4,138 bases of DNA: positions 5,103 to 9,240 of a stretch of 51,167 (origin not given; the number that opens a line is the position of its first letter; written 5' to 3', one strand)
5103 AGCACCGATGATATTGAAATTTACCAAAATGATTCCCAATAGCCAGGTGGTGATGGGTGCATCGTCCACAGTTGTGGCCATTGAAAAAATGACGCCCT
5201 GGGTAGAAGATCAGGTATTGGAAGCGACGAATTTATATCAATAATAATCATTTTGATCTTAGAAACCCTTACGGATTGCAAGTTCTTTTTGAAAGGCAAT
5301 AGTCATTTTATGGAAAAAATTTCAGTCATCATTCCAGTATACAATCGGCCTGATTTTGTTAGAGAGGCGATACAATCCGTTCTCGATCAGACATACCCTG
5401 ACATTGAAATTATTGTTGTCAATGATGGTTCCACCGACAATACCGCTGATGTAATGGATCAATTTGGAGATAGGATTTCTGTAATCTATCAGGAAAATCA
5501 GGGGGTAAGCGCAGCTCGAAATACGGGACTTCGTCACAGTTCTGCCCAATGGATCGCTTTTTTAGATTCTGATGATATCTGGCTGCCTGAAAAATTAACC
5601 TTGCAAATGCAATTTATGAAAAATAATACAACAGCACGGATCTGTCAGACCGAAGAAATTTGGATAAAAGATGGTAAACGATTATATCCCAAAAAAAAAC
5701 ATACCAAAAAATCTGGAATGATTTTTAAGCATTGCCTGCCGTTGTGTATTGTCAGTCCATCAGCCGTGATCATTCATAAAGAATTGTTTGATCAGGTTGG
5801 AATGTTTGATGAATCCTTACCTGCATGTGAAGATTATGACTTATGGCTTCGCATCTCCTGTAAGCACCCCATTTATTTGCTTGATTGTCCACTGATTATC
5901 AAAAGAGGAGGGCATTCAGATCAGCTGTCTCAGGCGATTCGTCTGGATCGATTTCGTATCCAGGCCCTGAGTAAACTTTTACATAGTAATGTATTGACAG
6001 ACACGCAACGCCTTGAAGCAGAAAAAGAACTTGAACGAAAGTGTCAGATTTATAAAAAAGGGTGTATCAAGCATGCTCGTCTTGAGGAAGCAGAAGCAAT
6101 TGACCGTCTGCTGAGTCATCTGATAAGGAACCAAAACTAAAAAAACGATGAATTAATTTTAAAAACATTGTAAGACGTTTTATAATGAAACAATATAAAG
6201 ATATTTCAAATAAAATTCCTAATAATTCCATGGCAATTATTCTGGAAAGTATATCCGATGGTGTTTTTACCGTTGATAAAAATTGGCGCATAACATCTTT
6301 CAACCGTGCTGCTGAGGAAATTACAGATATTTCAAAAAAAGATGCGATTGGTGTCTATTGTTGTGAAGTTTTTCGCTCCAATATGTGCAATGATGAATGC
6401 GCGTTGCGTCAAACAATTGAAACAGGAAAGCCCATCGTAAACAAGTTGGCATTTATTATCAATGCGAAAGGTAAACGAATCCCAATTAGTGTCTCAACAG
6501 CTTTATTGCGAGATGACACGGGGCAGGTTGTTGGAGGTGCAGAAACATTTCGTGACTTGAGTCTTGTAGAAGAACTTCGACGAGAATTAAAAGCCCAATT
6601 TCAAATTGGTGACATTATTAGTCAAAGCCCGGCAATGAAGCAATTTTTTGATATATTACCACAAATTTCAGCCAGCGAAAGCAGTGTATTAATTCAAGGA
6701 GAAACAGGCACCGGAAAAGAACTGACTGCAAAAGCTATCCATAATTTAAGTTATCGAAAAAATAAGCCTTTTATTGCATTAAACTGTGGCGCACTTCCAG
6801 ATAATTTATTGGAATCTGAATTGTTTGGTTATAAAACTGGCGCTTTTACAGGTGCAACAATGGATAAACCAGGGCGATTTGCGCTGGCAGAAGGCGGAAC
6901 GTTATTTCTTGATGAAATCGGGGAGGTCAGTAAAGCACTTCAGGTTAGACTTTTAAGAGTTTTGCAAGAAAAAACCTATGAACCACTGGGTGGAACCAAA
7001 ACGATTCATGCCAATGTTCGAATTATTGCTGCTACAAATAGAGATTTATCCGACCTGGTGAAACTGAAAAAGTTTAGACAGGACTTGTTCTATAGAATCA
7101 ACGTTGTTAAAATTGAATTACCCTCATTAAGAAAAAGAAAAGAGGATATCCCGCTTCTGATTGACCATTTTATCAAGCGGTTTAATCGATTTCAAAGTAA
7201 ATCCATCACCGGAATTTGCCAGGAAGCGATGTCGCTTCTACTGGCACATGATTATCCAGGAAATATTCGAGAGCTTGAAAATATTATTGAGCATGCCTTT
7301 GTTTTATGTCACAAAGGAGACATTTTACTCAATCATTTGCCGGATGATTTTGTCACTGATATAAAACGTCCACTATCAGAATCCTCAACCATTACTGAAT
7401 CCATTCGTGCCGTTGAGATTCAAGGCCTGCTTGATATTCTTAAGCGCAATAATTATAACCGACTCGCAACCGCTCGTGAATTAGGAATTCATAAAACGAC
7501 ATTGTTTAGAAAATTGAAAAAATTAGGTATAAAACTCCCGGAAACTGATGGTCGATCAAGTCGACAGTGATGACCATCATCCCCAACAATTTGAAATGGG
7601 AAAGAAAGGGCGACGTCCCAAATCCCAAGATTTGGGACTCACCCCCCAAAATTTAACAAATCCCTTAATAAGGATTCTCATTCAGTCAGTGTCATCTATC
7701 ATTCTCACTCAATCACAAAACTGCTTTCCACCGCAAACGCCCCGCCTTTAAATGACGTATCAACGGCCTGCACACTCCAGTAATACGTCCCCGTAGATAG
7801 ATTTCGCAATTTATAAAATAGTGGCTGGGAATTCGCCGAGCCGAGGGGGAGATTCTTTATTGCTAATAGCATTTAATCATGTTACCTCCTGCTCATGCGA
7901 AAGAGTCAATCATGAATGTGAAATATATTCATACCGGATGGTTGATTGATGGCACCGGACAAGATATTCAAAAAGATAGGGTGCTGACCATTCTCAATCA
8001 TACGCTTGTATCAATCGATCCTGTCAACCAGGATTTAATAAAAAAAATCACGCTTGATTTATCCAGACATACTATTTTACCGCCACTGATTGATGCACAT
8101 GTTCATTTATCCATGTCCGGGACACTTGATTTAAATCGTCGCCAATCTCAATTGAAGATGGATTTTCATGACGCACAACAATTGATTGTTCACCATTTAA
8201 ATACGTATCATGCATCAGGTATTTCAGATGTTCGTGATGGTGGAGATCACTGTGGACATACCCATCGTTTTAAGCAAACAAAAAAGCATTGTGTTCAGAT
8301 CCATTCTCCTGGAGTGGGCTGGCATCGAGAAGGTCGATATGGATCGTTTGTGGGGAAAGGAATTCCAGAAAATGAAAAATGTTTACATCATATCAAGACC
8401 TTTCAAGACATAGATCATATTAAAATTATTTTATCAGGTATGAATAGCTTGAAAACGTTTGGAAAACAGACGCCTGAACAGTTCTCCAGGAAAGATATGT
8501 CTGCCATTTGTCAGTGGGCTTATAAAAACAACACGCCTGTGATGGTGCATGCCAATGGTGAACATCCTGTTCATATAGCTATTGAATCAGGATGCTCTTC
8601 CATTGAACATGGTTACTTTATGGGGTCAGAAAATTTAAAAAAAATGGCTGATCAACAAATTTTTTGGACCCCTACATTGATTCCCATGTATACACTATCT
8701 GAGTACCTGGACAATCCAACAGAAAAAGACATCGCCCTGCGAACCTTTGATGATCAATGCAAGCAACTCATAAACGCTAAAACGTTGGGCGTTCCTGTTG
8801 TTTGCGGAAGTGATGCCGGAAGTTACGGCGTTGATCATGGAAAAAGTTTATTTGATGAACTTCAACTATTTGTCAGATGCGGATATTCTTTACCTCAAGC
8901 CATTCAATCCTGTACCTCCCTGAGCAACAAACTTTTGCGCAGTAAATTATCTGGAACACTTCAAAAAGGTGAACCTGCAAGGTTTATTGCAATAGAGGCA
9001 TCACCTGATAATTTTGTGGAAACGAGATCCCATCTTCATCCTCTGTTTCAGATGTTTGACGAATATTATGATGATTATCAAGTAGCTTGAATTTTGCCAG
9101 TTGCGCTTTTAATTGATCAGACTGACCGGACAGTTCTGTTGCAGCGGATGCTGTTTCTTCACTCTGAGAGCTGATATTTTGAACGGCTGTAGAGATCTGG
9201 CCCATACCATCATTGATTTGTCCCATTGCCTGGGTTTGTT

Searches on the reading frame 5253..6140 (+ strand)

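Call 16: search_protein_families(library=pfam, proteins=[window:5253-6140:+], max_evalue=0.00001)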
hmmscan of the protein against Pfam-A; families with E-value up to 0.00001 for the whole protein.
window:5253-6140:+ (295 aa): 3 families
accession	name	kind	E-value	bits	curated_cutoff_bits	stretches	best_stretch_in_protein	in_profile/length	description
PF00535.33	Glycos_transf_2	-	4.2e-40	137.9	23.3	1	24-182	1-167/168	Glycosyl transferase family 2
PF10111.15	Glyco_tranf_2_2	-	6.3e-23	82.1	27.3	1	24-205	1-203/276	Glycosyltransferase like family 2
PF13641.12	Glyco_tranf_2_3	-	5.9e-22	79.2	27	1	23-202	3-195/230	Glycosyltransferase like family 2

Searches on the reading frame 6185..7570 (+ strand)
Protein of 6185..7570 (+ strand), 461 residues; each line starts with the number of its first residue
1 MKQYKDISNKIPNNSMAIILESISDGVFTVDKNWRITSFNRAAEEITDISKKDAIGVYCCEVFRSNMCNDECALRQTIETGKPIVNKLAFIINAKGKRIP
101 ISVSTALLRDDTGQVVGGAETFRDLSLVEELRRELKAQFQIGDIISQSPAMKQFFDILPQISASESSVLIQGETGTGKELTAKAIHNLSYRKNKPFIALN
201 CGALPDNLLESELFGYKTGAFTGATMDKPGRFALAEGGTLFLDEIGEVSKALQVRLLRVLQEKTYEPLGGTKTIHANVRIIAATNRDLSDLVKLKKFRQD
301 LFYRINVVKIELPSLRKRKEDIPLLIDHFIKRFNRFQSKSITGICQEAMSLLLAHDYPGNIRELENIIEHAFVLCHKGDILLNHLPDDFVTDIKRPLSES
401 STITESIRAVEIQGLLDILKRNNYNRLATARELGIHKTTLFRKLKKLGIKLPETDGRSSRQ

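Call 6: search_protein_families(library=pfam, proteins=[window:6185-7570:+], max_evalue=0.1)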
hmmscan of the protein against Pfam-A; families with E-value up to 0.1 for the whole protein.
window:6185-7570:+ (461 aa): 19 families
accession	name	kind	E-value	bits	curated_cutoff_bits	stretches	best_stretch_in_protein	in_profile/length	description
PF00158.32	Sigma54_activat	-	8.4e-70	234.3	20.2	1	144-311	1-168/168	Sigma-54 interaction domain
PF25601.1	AAA_lid_14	-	4.8e-26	90.8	27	1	316-391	1-76/87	AAA+ ATPase lid domain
PF14532.12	Sigma54_activ_2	-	3.4e-20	73.1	25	1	146-315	2-138/138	Sigma-54 interaction domain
PF13426.13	PAS_9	-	3.5e-11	43.7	27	1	24-126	1-102/103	PAS domain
PF07728.20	AAA_5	-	2e-09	38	22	1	168-287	2-124/139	AAA domain (dynein-related subfamily)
PF08448.16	PAS_4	-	2.7e-08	34.5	23.1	1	20-126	1-106/110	PAS fold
PF00989.32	PAS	-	9.8e-08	32.4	22.6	1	19-117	6-105/113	PAS fold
PF02954.25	HTH_8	-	5.7e-07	29.6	22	1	407-447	2-42/42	Bacterial regulatory protein, Fis family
PF07724.20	AAA_2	-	9.8e-07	29.4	27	1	165-297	3-136/166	AAA domain (Cdc48 subfamily)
PF00004.35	AAA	-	1.6e-05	25.8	21.2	1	168-290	1-112/131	ATPase family associated with various cellular activities (AAA)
PF13188.13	PAS_8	-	1.8e-05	24.9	21.8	1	19-54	6-38/65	PAS domain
PF01078.27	Mg_chelatase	-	3.3e-05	23.8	20.3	1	223-263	93-133/207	Magnesium chelatase, subunit ChlI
PF20030.5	bpMoxR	-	0.0022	17.5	27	1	233-311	94-170/205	MoxR domain in the MoxR-vWA-beta-propeller ternary systems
PF13556.12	HTH_30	-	0.0047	17.1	27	1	419-447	8-36/59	PucR C-terminal helix-turn-helix domain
PF00493.29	MCM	-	0.013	15.1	23.3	0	225-293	110-180/224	MCM P-loop domain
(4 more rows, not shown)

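Call 30: find_homologous_proteins(query=window:6185-7567:+, max_evalue=1e-20)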
Query window:6185-7567:+ (461 aa): 8000 proteins with E <= 1e-20 among 8000 candidates; the best 120 are listed.
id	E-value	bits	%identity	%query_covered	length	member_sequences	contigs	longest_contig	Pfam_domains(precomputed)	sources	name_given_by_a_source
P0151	0.0e+0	1019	100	100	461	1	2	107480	PF13426.14,PF13188.14,PF00158.33,PF07724.21,PF25601.2,PF02954.26,PF08448.17,PF00004.36,PF00989.32,PF14532.13,PF07728.21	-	-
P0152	5.8e-240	815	-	-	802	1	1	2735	PF13426.14,PF13188.14,PF24820.2,PF00004.36,PF14532.13,PF07728.21,PF13596.13,PF08447.19,PF12860.14,PF00158.33,PF25601.2,PF02954.26,PF08448.17,PF00989.32,PF14598.13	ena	-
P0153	5.8e-240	815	80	100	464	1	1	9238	PF13426.14,PF13188.14,PF00158.33,PF07724.21,PF25601.2,PF02954.26,PF08448.17,PF00004.36,PF00989.32,PF14532.13,PF07728.21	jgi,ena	-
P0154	4.6e-235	799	-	-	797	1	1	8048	PF13426.14,PF13188.14,PF14532.13,PF07728.21,PF13596.13,PF08447.19,PF12860.14,PF00158.33,PF25601.2,PF02954.26,PF08448.17,PF00989.32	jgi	-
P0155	5.5e-229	779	-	-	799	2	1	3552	PF13426.14,PF13188.14,PF00004.36,PF14532.13,PF07728.21,PF13596.13,PF08447.19,PF12860.14,PF00158.33,PF25601.2,PF02954.26,PF18024.8,PF08448.17,PF00989.32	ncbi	-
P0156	2.2e-228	777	-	-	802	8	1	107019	PF13426.14,PF13188.14,PF00004.36,PF14532.13,PF07728.21,PF13596.13,PF08447.19,PF00158.33,PF25601.2,PF02954.26,PF08448.17,PF26637.1,PF00989.32,PF14598.13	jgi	-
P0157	8.7e-227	771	-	-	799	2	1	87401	PF13426.14,PF13188.14,PF24820.2,PF00004.36,PF14532.13,PF07728.21,PF13596.13,PF08447.19,PF12860.14,PF00158.33,PF25601.2,PF02954.26,PF08448.17,PF26637.1,PF00989.32,PF14598.13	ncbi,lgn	ncbi:MAG: sigma 54-interacting transcriptional regulator [Thermodesulfobacteriota bacterium]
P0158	1.8e-226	770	-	-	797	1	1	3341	PF13426.14,PF13188.14,PF00004.36,PF14532.13,PF07728.21,PF13596.13,PF08447.19,PF00158.33,PF25601.2,PF02954.26,PF08448.17,PF00989.32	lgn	-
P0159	1.2e-225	768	-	-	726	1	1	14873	PF13426.14,PF13188.14,PF00004.36,PF14532.13,PF07728.21,PF13596.13,PF08447.19,PF00158.33,PF07724.21,PF25601.2,PF02954.26,PF18024.8,PF08448.17,PF00989.32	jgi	jgi:PAS domain S-box-containing protein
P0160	3.9e-225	766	-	-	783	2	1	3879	PF13426.14,PF13188.14,PF00004.36,PF14532.13,PF07728.21,PF13596.13,PF08447.19,PF12860.14,PF00158.33,PF25601.2,PF02954.26,PF08448.17,PF00989.32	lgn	-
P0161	1.3e-224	764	-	-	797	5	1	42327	PF13426.14,PF13188.14,PF00004.36,PF14532.13,PF07728.21,PF13596.13,PF08447.19,PF00158.33,PF25601.2,PF02954.26,PF08448.17,PF26637.1,PF00989.32,PF14598.13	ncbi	ncbi:MAG: sigma 54-interacting transcriptional regulator [Thermodesulfobacteriota bacterium]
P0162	1.6e-224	764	-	-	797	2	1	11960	PF13426.14,PF13188.14,PF00004.36,PF14532.13,PF07728.21,PF13596.13,PF08447.19,PF00158.33,PF25601.2,PF02954.26,PF08448.17,PF00989.32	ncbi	-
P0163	3.4e-224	763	-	-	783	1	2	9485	PF13426.14,PF13188.14,PF00004.36,PF14532.13,PF07728.21,PF13596.13,PF08447.19,PF00158.33,PF25601.2,PF02954.26,PF08448.17,PF00989.32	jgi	-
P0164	4.2e-224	762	-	-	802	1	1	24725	PF13426.14,PF13188.14,PF00004.36,PF14532.13,PF07728.21,PF13596.13,PF08447.19,PF00158.33,PF25601.2,PF02954.26,PF08448.17,PF00989.32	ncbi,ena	-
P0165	9.2e-224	761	-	-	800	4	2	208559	PF13426.14,PF13188.14,PF24820.2,PF00004.36,PF14532.13,PF07728.21,PF13596.13,PF08447.19,PF12860.14,PF00158.33,PF25601.2,PF02954.26,PF08448.17,PF00989.32,PF14598.13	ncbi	-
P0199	7.2e-210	716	70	97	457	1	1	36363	PF13426.14,PF13188.14,PF00158.33,PF25601.2,PF02954.26,PF08448.17,PF00989.32,PF14532.13,PF07728.21,PF01078.28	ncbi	-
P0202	6.3e-208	709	70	98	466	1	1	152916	PF13426.14,PF13188.14,PF00158.33,PF25601.2,PF02954.26,PF08448.17,PF00989.32,PF14532.13,PF07728.21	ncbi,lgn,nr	ncbi:MAG: sigma 54-interacting transcriptional regulator [Desulfobacterales bacterium]|nr:sigma 54-i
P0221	3.0e-204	697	67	100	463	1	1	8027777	PF13426.14,PF00158.33,PF25601.2,PF02954.26,PF08448.17,PF00989.32,PF14532.13,PF07728.21,PF01078.28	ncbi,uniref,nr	ncbi:sigma-54 interaction domain-containing protein [Desulfonema magnum]|uniref:Transcriptional regu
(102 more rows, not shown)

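Call 59: find_encoding_contigs(protein=P0153, flank=10000, max_places=3)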
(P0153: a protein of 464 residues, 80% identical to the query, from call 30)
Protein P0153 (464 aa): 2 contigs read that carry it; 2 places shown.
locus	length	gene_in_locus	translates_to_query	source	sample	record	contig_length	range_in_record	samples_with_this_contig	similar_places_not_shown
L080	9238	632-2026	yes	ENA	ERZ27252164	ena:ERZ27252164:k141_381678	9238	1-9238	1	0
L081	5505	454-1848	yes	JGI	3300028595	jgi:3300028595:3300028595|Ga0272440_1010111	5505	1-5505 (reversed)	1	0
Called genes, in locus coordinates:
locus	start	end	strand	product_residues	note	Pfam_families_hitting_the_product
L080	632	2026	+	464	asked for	PF00989:PAS, PF13188:PAS_8 (weak), PF08448:PAS_4, PF13426:PAS_9, PF00158:Sigma54_activat, PF14532:Sigma54_activ_2, PF07728:AAA_5, PF25601:AAA_lid_14, +3 more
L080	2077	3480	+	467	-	PF00089:Trypsin, PF13365:Trypsin_2, PF00595:PDZ, PF13180:PDZ_2, PF17820:PDZ_6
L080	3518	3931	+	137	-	-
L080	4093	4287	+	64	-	PF09838:DUF2065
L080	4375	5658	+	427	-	PF12787:EcsC, PF05128:DUF697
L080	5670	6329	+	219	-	PF12654:DUF3786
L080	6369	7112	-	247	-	-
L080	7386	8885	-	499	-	PF00370:FGGY_N, PF02782:FGGY_C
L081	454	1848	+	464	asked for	PF00989:PAS, PF13188:PAS_8 (weak), PF08448:PAS_4, PF13426:PAS_9, PF00158:Sigma54_activat, PF14532:Sigma54_activ_2, PF07728:AAA_5, PF25601:AAA_lid_14, +3 more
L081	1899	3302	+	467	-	PF00089:Trypsin, PF13365:Trypsin_2, PF00595:PDZ, PF13180:PDZ_2, PF17820:PDZ_6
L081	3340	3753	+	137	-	-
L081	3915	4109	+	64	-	PF09838:DUF2065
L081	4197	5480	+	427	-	PF12787:EcsC, PF05128:DUF697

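Call 60: find_encoding_contigs(protein=P0202, flank=10000, max_places=3)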
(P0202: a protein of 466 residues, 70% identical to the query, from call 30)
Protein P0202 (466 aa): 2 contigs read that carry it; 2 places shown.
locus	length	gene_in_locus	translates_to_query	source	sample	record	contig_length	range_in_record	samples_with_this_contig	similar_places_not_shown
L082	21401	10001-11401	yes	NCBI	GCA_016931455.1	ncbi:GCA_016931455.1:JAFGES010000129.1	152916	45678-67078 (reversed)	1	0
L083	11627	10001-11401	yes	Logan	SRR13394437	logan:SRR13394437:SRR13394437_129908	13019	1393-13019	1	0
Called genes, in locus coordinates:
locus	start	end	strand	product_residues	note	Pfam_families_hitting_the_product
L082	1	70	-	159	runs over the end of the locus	PF01980:TrmO_N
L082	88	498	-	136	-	PF00355:Rieske (weak)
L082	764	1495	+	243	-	PF11141:DUF2914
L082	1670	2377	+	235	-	PF01209:Ubie_methyltran, PF05148:Methyltransf_8 (faint), PF02353:CMAS, PF13489:Methyltransf_23, PF13847:Methyltransf_31, PF08241:Methyltransf_11, PF08242:Methyltransf_12, PF13649:Methyltransf_25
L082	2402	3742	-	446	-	PF12895:ANAPC3 (faint), PF13424:TPR_12 (faint), PF07719:TPR_2 (faint), PF13174:TPR_6 (faint), PF13181:TPR_8 (faint), PF13428:TPR_14 (faint), PF13432:TPR_16 (faint), PF00515:TPR_1 (weak), +7 more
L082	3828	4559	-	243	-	PF03544:TonB_C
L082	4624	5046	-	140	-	PF02472:ExbD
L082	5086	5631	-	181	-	PF01618:MotA_ExbB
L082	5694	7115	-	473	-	PF11932:DUF3450, PF01618:MotA_ExbB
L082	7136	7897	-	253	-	PF11932:DUF3450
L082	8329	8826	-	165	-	-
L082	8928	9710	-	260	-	PF01545:Cation_efflux, PF16916:ZT_dimer, PF02579:Nitro_FeMo-Co (weak)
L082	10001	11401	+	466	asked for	PF00989:PAS, PF08448:PAS_4, PF13426:PAS_9, PF00158:Sigma54_activat, PF14532:Sigma54_activ_2, PF07728:AAA_5, PF25601:AAA_lid_14, PF02954:HTH_8, +1 more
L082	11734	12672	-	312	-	PF04055:Radical_SAM (weak)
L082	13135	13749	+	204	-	-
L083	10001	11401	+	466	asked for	PF00989:PAS, PF08448:PAS_4, PF13426:PAS_9, PF00158:Sigma54_activat, PF14532:Sigma54_activ_2, PF07728:AAA_5, PF25601:AAA_lid_14, PF02954:HTH_8, +1 more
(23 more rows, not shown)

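Call 71: find_encoding_contigs(protein=P0221, flank=8000, max_places=1)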
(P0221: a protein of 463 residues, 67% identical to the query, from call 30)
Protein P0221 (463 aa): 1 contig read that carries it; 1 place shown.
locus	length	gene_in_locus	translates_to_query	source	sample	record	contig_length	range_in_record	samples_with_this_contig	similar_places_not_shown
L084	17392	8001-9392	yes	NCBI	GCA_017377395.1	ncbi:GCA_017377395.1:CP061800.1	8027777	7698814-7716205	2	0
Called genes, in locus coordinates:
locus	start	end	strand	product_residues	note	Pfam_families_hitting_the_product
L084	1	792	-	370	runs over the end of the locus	PF02463:SMC_N (faint), PF13175:AAA_15, PF13476:AAA_23, PF13304:AAA_21, PF13175:AAA_15, PF12476:DUF3696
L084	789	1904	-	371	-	PF03235:GmrSD_N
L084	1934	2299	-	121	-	PF18135:Type_ISP_C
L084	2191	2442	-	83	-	-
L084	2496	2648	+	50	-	-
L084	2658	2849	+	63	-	-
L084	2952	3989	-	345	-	PF01210:NAD_Gly3P_dh_N, PF07479:NAD_Gly3P_dh_C, PF20618:GPD_NAD_C_bact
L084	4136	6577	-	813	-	PF00521:DNA_topoisoIV, PF03989:DNA_gyraseA_C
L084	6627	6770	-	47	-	-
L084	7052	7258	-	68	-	-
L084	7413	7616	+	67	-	-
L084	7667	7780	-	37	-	-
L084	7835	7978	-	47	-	-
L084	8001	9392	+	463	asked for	PF00989:PAS, PF08448:PAS_4, PF13426:PAS_9, PF00158:Sigma54_activat, PF14532:Sigma54_activ_2, PF07728:AAA_5, PF25601:AAA_lid_14, PF02954:HTH_8, +1 more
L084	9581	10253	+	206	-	-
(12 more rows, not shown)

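Call 72: find_encoding_contigs(protein=P0199, flank=8000, max_places=1)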
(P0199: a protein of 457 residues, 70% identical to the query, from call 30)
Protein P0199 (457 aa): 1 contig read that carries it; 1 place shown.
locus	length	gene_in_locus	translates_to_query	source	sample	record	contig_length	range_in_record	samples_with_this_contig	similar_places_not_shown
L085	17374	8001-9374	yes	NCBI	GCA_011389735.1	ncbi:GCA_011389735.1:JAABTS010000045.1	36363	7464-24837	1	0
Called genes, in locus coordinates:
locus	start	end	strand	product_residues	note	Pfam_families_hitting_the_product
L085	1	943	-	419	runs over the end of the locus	PF13353:Fer4_12 (faint), PF04055:Radical_SAM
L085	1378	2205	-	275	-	PF02737:3HCDH_N, PF00725:3HCDH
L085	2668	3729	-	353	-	PF01636:APH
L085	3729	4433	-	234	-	PF00440:TetR_N, PF17932:TetR_C_24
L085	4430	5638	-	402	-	PF02771:Acyl-CoA_dh_N, PF02770:Acyl-CoA_dh_M, PF00441:Acyl-CoA_dh_1, PF08028:Acyl-CoA_dh_2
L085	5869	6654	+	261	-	PF01012:ETF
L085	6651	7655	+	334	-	PF01012:ETF, PF00766:ETF_alpha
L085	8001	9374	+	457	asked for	PF00989:PAS, PF13188:PAS_8 (weak), PF08448:PAS_4, PF13426:PAS_9, PF00158:Sigma54_activat, PF14532:Sigma54_activ_2, PF25601:AAA_lid_14, PF02954:HTH_8, +2 more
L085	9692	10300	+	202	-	-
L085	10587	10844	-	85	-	-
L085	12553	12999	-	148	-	PF08821:CGGC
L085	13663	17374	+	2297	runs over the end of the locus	PF00069:Pkinase, PF13191:AAA_16, PF01590:GAF, PF13185:GAF_2, PF00989:PAS, PF08447:PAS_3, PF13426:PAS_9, PF00512:HisKA, +5 more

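Call 73: search_protein_families(library=ncbifam, proteins=[window:6185-7570:+], max_evalue=0.01)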
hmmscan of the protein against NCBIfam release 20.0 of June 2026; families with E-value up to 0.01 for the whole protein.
window:6185-7570:+ (461 aa): 40 families (the best 25 are shown)
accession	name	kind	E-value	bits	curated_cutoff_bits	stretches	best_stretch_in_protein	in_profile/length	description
NF041552.1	TF_PrdR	equivalog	6.6e-111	371.4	795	1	13-446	133-575/577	sigma-54 dependent transcriptional regulator PrdR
TIGR01817.1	nifA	equivalog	6.1e-104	348.7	528.85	1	132-413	186-462/534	nif-specific transcriptional activator NifA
NF008469.0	PRK11361.1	equivalog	3.1e-103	345.9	714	1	129-450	130-457/461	acetoacetate metabolism transcriptional regulator AtoC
TIGR02915.1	PEP_resp_reg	equivalog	5.2e-93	312.3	502.6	1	128-450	122-445/445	PEP-CTERM-box response regulator transcription factor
NF007689.0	PRK10365.1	equivalog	3.3e-92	309.6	760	1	143-445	140-440/441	sigma-54-dependent response regulator transcription factor ZraR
TIGR01818.1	ntrC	equivalog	1.2e-91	307.8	558.6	1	140-404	132-396/463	nitrogen regulation protein NR(I)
NF038308.1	RNA_repair_RtcR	equivalog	1.6e-91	307.7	650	1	130-399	168-445/530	RNA repair transcriptional activator RtcR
NF011958.0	PRK15429.1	equivalog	4e-90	303.3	830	1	123-450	363-687/692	formate hydrogenlyase transcriptional activator FlhA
NF003451.0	PRK05022.1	equivalog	2.1e-89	300.6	476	1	137-450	185-511/512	nitric oxide reductase transcriptional regulator NorR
TIGR02329.1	propionate_PrpR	equivalog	8e-86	288.7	499.2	1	127-446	197-526/526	propionate catabolism operon regulatory protein PrpR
NF050807.1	TransRegFlbDCaul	equivalog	1.9e-85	287.4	750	1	143-447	119-438/454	sigma-54-dependent transcriptional regulator FlbD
NF041906.1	V4R_TF_MobR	exception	4.8e-85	286.1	999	1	133-446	223-543/544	phenol degradation transcriptional regulator MobR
NF011953.0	PRK15424.1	equivalog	3.8e-84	283.2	703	1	130-446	207-533/538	propionate catabolism operon regulatory protein PrpR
NF011695.0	PRK15115.1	equivalog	5e-82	276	763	1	143-445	136-434/445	two-component system response regulator GlrR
TIGR02974.1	phageshock_pspF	equivalog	3.2e-78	263.3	443.55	1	145-390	2-249/336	phage shock protein operon transcriptional activator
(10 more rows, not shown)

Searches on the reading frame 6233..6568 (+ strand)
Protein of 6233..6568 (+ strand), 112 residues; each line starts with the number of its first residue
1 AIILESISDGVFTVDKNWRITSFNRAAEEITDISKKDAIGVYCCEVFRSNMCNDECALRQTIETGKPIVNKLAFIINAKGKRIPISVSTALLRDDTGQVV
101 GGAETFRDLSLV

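Call 92: predict_structure(alignment_id=A7)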
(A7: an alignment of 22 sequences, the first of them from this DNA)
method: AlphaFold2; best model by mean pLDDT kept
length: 112 residues; sequences in the alignment: 22
mean_pLDDT: 92.0   pTM: 0.82
mean pLDDT of the five models: 92.0, 91.8, 91.7, 89.8, 89.0
residues with pLDDT >= 90: 90; 70-90: 22; 50-70: 0; < 50: 0
segments of 3 or more residues with pLDDT < 50: none
pLDDT, mean of each block of 10 residues (from residue 1): 83 96 96 97 88 84 94 92 95 96 95 77
secondary structure, 60 per line:
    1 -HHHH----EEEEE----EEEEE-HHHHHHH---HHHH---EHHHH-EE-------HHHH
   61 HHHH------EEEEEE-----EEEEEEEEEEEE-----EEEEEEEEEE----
elements in order: H2-5 E10-14 E19-23 H25-31 H35-38 H43-46 H57-64 E71-76 E82-93 E99-108

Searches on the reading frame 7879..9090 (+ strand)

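Call 16: search_protein_families(library=pfam, proteins=[window:7879-9090:+], max_evalue=0.00001)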
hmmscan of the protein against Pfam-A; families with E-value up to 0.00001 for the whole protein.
window:7879-9090:+ (403 aa): 2 families
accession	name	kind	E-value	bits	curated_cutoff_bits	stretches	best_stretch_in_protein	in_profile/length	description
PF01979.26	Amidohydro_1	-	2.6e-16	60.2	25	1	65-374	1-320/345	Amidohydrolase family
PF07969.17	Amidohydro_3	-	4.1e-10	40.2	29.7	1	177-383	229-455/472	Amidohydrolase family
